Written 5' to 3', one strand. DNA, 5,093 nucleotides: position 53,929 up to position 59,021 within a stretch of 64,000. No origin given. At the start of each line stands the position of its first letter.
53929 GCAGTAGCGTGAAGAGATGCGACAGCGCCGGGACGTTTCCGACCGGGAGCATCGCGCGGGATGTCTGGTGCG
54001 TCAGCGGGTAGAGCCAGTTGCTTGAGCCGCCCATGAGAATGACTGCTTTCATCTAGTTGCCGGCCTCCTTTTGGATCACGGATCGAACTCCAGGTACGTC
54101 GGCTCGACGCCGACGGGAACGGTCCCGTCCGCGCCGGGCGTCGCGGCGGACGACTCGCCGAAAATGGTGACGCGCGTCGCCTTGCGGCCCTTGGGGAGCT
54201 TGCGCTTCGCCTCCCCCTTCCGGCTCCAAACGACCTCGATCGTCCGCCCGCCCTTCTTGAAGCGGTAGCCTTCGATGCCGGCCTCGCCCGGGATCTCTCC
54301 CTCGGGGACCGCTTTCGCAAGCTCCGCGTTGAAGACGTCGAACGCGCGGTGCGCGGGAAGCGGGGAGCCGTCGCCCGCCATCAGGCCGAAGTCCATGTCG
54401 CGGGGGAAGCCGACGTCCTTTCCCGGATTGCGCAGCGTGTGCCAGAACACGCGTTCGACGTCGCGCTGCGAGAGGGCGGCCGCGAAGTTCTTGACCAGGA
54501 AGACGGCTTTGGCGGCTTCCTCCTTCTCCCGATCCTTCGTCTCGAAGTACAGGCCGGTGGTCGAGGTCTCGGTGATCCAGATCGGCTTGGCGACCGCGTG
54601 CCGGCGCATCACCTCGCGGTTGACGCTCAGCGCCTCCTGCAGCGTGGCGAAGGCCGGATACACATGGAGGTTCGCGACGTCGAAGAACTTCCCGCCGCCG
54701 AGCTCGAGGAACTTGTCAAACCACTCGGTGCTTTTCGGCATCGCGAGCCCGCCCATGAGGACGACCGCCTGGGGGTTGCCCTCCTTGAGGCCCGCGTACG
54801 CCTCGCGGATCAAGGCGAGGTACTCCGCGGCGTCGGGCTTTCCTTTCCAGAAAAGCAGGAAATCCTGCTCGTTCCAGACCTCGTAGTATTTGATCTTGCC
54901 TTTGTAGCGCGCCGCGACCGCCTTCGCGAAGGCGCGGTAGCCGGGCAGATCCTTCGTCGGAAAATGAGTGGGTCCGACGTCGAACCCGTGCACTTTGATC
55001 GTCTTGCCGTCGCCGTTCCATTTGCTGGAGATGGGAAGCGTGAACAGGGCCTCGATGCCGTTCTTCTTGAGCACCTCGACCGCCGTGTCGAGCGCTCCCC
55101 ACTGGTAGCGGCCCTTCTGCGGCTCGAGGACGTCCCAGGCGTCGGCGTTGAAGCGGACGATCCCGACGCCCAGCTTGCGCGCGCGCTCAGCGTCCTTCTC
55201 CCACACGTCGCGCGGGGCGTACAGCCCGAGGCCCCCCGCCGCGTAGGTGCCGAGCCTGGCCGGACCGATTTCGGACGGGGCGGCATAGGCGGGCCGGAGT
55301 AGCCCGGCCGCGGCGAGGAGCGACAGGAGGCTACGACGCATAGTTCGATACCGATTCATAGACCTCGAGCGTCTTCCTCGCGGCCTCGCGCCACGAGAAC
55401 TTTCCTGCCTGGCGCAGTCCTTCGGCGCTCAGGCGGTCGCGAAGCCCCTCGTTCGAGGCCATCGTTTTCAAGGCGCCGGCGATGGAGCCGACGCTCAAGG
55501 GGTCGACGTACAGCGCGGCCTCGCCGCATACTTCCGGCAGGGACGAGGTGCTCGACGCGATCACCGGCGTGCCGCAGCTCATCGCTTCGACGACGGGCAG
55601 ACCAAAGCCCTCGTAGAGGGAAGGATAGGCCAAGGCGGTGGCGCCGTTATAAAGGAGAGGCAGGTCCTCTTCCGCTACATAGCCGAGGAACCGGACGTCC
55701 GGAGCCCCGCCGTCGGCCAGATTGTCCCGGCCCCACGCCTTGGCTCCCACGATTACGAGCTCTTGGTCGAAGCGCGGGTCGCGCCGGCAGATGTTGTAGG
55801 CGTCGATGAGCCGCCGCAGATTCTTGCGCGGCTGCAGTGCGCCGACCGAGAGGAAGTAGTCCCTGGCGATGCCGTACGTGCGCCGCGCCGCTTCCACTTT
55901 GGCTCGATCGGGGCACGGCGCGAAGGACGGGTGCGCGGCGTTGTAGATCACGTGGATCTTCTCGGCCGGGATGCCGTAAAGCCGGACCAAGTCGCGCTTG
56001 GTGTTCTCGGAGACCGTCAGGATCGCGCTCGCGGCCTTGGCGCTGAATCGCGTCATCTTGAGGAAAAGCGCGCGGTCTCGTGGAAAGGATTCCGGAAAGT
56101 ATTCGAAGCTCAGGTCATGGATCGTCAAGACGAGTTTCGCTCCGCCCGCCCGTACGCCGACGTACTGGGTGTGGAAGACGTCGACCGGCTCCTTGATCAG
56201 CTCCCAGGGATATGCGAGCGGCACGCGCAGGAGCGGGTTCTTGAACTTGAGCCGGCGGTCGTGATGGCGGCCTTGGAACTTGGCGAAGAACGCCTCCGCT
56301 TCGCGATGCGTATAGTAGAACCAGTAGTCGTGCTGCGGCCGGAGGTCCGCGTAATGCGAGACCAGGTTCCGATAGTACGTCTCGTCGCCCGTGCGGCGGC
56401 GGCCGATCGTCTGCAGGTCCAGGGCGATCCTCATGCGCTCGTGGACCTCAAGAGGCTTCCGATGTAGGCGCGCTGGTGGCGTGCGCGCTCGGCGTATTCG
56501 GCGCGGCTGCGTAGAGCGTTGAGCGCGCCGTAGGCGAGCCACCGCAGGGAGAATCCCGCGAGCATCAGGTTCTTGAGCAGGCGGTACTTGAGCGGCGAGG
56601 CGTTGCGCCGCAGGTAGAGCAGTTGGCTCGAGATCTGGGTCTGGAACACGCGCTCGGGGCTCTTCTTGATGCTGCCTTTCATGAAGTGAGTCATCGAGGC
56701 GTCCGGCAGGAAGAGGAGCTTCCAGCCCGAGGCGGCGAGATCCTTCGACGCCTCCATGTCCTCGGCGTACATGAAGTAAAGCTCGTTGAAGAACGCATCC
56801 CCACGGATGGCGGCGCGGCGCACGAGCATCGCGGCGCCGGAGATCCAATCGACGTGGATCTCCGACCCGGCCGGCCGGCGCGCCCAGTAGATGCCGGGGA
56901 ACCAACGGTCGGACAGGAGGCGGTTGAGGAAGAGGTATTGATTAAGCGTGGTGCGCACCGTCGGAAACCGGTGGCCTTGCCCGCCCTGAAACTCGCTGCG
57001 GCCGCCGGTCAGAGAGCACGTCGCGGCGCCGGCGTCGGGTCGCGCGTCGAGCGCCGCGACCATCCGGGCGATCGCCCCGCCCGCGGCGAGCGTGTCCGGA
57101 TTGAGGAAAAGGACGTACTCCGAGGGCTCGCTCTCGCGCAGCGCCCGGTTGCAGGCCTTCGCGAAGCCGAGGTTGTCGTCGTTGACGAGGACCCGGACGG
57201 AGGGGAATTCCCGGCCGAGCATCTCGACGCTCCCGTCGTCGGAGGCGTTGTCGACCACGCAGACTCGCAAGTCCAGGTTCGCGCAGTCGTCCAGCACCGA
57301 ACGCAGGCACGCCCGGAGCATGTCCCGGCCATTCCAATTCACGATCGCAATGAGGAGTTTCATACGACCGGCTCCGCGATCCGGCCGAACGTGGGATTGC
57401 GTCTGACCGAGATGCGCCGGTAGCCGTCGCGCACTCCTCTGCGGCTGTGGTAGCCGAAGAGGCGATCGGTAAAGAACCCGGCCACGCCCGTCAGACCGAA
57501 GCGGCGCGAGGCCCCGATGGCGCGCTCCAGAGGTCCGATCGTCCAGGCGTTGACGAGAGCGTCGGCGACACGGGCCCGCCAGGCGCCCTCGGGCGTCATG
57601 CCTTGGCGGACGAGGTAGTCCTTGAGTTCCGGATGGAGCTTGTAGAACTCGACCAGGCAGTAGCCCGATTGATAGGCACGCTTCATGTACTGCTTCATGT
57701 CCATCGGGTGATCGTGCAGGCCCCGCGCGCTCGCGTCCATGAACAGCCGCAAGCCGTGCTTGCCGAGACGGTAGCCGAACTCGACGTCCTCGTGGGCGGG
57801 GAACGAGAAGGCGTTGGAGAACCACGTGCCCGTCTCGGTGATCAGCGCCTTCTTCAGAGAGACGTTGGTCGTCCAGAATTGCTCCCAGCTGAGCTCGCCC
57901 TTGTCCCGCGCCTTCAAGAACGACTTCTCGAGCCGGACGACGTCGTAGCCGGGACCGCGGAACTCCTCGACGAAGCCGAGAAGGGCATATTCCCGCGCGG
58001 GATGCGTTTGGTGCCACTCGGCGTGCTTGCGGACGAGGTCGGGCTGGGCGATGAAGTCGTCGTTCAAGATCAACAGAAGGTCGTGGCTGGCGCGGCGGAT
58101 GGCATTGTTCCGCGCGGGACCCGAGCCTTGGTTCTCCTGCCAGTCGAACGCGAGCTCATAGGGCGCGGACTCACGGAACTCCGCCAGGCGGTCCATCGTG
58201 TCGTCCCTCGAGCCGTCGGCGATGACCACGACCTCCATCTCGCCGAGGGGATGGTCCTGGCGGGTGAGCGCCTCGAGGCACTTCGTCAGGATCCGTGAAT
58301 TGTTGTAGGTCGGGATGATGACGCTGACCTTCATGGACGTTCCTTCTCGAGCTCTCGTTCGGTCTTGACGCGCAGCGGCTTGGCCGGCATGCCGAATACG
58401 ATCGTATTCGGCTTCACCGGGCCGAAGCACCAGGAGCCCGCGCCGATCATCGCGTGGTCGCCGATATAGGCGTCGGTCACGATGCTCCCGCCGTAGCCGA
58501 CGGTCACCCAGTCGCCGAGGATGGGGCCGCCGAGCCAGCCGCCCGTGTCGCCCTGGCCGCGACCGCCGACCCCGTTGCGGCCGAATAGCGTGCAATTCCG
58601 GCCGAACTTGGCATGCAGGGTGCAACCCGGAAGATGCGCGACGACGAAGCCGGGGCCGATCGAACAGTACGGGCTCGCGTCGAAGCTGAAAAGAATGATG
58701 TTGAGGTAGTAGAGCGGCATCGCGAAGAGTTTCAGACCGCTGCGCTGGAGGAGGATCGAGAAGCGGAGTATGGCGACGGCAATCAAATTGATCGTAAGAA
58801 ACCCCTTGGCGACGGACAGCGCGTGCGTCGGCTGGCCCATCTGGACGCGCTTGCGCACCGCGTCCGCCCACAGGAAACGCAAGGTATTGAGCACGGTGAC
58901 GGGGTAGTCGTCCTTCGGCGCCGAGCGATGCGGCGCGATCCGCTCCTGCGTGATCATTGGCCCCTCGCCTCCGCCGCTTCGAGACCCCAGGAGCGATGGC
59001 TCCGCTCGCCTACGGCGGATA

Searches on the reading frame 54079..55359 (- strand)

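Call 24: search_protein_families(library=pfam, proteins=[window:54079-55359:-])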
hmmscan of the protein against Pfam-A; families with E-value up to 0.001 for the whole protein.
window:54079-55359:- (427 aa): 3 families
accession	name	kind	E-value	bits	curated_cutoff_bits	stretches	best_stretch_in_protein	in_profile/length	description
PF02449.21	Glyco_hydro_42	-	3.4e-13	50.2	21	1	49-107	8-66/376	Beta-galactosidase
PF11790.14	Glyco_hydro_cc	-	1.8e-09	38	21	1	178-316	90-217/237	Glycosyl hydrolase catalytic core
PF07745.19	Glyco_hydro_53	-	0.00022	20.8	24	1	156-294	133-271/340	Glycosyl hydrolase family 53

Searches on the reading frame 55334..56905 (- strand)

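Call 36: search_protein_families(library=pfam, proteins=[window:55334-56905:-], max_evalue=0.01)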
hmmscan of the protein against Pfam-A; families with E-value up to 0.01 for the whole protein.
window:55334-56905:- (524 aa): 5 families
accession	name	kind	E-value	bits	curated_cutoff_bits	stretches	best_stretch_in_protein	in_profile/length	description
PF00534.26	Glycos_transf_1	-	4.3e-28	98.4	26.4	1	349-496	16-169/172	Glycosyl transferases group 1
PF13692.12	Glyco_trans_1_4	-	1.7e-25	90.4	27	1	350-484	3-141/142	Glycosyl transferases group 1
PF13439.12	Glyco_transf_4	-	2.1e-17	64.1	28.5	1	173-324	3-166/170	Glycosyltransferase Family 4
PF20706.3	GT4-conflict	-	5.6e-09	35.9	26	1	328-460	177-320/385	Family 4 Glycosyltransferase in conflict systems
PF13524.12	Glyco_trans_1_2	-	8e-07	29.5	25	1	379-510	15-140/144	Glycosyl transferase-like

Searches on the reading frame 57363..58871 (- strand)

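Call 36: search_protein_families(library=pfam, proteins=[window:57363-58871:-], max_evalue=0.01)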
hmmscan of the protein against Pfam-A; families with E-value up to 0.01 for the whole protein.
window:57363-58871:- (503 aa): 5 families
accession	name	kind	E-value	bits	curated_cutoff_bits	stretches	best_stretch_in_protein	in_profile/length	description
PF00535.33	Glycos_transf_2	-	3e-21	76.5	23.3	1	183-292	1-108/168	Glycosyl transferase family 2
PF13641.12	Glyco_tranf_2_3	-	8.7e-15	55.8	27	1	182-398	3-223/230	Glycosyltransferase like family 2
PF10111.15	Glyco_tranf_2_2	-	0.00019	21.5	27.3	1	183-285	1-104/276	Glycosyltransferase like family 2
PF13632.12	Glyco_trans_2_3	-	0.0013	19.1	27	1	267-405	3-142/198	Glycosyl transferase family group 2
PF20691.3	TAGT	-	0.0084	16.5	27.5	0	245-376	57-187/205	TET-Associated Glycosyltransferase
